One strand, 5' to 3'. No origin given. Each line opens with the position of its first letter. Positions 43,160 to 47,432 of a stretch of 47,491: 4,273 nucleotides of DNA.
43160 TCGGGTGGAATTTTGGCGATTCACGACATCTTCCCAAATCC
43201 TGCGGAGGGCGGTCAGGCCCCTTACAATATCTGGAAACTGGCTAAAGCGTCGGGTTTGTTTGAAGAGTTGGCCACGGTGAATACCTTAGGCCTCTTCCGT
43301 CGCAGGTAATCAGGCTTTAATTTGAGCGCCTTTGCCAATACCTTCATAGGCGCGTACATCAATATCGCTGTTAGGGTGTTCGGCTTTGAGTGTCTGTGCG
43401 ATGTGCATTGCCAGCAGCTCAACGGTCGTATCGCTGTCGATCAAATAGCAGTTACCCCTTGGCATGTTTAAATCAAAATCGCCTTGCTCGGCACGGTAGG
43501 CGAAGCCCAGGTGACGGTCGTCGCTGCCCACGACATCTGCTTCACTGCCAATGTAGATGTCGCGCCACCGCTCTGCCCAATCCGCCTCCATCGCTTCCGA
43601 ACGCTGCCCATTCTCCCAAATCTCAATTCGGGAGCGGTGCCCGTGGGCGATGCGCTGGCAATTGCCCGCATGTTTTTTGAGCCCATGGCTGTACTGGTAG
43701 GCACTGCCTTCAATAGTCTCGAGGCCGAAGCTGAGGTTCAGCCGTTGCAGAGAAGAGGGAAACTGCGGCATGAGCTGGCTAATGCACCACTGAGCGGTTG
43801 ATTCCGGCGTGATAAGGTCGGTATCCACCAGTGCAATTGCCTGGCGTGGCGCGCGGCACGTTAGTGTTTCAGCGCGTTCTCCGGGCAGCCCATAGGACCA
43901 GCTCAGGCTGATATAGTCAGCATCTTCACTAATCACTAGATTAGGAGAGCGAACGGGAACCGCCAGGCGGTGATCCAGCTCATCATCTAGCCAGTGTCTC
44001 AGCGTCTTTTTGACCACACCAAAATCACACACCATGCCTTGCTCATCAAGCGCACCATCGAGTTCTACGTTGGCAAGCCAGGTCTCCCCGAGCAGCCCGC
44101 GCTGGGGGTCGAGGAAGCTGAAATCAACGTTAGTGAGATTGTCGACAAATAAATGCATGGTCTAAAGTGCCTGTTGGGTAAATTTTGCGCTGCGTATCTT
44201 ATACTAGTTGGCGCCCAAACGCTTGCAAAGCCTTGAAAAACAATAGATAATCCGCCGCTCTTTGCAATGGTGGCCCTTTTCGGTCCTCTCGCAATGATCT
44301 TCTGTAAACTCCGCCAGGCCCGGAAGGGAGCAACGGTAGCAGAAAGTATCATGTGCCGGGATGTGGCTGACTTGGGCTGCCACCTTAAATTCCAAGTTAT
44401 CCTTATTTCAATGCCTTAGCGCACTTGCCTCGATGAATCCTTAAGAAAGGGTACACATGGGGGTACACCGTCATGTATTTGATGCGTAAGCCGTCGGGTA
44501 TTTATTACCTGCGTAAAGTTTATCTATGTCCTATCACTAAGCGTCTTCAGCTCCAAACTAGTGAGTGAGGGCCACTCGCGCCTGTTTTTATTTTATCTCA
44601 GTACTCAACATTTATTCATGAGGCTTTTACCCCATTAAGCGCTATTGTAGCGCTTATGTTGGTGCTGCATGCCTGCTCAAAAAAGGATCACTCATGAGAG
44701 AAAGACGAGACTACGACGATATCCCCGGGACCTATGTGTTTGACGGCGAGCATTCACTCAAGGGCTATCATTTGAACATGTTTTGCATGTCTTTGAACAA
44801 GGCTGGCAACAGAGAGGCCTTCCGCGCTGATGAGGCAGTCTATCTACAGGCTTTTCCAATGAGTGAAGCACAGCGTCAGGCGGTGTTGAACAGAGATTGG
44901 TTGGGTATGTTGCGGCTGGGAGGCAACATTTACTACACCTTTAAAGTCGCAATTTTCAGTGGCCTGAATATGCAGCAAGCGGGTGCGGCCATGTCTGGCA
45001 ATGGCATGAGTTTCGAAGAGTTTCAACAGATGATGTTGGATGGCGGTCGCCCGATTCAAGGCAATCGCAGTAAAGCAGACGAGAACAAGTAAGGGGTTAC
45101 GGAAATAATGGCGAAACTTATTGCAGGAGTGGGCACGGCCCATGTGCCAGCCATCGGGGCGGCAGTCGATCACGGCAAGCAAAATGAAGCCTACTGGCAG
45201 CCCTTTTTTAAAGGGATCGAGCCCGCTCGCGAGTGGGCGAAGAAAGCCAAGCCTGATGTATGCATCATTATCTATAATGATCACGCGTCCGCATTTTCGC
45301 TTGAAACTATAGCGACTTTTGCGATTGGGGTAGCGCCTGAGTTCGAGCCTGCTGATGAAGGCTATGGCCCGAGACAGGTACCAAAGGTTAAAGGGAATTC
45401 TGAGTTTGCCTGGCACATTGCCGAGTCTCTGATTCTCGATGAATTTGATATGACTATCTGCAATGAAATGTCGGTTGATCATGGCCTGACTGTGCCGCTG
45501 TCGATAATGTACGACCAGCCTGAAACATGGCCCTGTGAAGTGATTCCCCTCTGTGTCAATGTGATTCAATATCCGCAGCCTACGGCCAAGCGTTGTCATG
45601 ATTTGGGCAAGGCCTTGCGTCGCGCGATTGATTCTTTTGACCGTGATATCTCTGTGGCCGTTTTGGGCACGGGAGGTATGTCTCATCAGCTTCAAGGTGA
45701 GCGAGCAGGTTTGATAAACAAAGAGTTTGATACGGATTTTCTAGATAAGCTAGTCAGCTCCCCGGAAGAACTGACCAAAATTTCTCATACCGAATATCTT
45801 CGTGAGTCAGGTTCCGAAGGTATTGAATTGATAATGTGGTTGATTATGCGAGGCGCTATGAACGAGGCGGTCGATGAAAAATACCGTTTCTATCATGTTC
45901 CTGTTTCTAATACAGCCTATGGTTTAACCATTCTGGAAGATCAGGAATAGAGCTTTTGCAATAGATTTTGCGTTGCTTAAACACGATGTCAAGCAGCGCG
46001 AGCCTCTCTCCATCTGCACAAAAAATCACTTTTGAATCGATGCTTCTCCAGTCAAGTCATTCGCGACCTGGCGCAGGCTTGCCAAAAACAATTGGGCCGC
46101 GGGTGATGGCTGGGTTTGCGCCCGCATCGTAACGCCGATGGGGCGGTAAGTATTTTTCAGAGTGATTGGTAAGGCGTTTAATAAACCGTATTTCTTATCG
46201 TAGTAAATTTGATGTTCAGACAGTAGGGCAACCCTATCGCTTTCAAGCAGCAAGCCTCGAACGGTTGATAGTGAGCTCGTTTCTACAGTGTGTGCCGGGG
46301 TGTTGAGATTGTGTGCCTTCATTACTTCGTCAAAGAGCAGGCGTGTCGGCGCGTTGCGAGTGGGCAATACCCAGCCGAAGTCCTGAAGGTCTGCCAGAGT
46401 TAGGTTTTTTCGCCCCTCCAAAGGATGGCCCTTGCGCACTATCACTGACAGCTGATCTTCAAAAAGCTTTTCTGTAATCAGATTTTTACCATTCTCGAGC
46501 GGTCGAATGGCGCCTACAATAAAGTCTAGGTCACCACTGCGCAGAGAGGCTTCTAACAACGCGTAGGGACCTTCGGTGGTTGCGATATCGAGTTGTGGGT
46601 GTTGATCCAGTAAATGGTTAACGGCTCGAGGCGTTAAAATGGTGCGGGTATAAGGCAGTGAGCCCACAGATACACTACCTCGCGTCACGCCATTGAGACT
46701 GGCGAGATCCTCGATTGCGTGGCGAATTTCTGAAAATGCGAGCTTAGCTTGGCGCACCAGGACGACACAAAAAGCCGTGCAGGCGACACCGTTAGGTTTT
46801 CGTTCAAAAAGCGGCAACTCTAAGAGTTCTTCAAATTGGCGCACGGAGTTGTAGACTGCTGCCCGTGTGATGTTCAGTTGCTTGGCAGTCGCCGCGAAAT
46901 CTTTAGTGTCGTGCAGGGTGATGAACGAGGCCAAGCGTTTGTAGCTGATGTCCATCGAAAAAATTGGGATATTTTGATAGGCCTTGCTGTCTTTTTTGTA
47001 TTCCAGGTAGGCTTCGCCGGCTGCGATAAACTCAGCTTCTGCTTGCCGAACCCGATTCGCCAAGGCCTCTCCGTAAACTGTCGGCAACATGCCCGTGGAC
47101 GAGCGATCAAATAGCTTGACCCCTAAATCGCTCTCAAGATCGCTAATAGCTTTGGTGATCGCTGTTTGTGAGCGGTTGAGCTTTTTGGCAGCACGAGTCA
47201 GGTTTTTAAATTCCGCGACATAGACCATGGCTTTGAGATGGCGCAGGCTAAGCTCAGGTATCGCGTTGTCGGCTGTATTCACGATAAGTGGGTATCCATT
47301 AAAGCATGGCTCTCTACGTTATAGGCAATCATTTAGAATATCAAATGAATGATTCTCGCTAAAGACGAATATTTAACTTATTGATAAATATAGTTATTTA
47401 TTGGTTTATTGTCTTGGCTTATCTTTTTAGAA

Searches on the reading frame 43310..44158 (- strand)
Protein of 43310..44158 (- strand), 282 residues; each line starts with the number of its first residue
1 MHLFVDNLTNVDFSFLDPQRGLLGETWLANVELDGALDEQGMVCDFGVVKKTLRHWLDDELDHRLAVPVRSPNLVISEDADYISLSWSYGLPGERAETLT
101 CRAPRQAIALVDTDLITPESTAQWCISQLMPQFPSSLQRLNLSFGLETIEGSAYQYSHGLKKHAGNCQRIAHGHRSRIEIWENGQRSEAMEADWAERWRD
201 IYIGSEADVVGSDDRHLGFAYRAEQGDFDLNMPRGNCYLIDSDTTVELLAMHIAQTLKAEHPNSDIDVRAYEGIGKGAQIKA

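Call 63: search_protein_families(library=pfam, proteins=[window:43310-44158:-])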
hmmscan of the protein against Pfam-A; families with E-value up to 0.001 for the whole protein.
window:43310-44158:- (282 aa): 1 family
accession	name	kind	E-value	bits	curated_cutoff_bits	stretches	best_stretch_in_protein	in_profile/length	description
PF01242.24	PTPS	-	1.2e-16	61.2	22.4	2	24-133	26-96/121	6-pyruvoyl tetrahydropterin synthase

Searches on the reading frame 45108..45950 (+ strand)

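Call 63: search_protein_families(library=pfam, proteins=[window:45108-45950:+])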
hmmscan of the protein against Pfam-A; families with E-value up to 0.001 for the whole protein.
window:45108-45950:+ (280 aa): 1 family
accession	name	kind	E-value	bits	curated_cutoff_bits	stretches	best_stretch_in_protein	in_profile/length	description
PF02900.23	LigB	-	3.6e-78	262.8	26.3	1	9-270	4-267/269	Catalytic LigB subunit of aromatic ring-opening dioxygenase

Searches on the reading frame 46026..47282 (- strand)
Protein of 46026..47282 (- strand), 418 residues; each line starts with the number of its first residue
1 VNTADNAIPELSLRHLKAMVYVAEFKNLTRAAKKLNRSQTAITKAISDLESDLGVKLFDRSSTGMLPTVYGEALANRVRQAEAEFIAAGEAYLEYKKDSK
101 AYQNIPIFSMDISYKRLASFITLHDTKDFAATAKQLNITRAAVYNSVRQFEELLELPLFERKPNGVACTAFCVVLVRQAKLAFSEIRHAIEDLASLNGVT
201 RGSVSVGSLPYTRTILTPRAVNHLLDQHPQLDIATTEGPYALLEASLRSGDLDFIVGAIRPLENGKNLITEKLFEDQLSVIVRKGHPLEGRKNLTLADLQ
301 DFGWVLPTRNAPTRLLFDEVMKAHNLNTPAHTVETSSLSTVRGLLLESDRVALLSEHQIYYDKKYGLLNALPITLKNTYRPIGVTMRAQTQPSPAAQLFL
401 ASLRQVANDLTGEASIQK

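Call 63: search_protein_families(library=pfam, proteins=[window:46026-47282:-])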
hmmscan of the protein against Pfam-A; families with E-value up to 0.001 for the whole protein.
window:46026-47282:- (418 aa): 6 families
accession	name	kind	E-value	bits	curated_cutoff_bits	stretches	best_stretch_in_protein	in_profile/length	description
PF03466.25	LysR_substrate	-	3.3e-35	121.8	28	1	199-407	3-208/209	LysR substrate binding domain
PF00126.33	HTH_1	-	3.4e-32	110.6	26.6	2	13-72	1-60/60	Bacterial regulatory helix-turn-helix protein, lysR family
PF13556.12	HTH_30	-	2.5e-05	24.4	27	0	128-158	14-44/59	PucR C-terminal helix-turn-helix domain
PF08279.18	HTH_11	-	0.0001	22.5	25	0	32-53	22-43/55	HTH domain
PF12727.12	PBP_like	-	0.00037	20.1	27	1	261-328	54-120/193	PBP superfamily domain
PF13518.12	HTH_28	-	0.00065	20.2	25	0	130-152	16-38/52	Helix-turn-helix domain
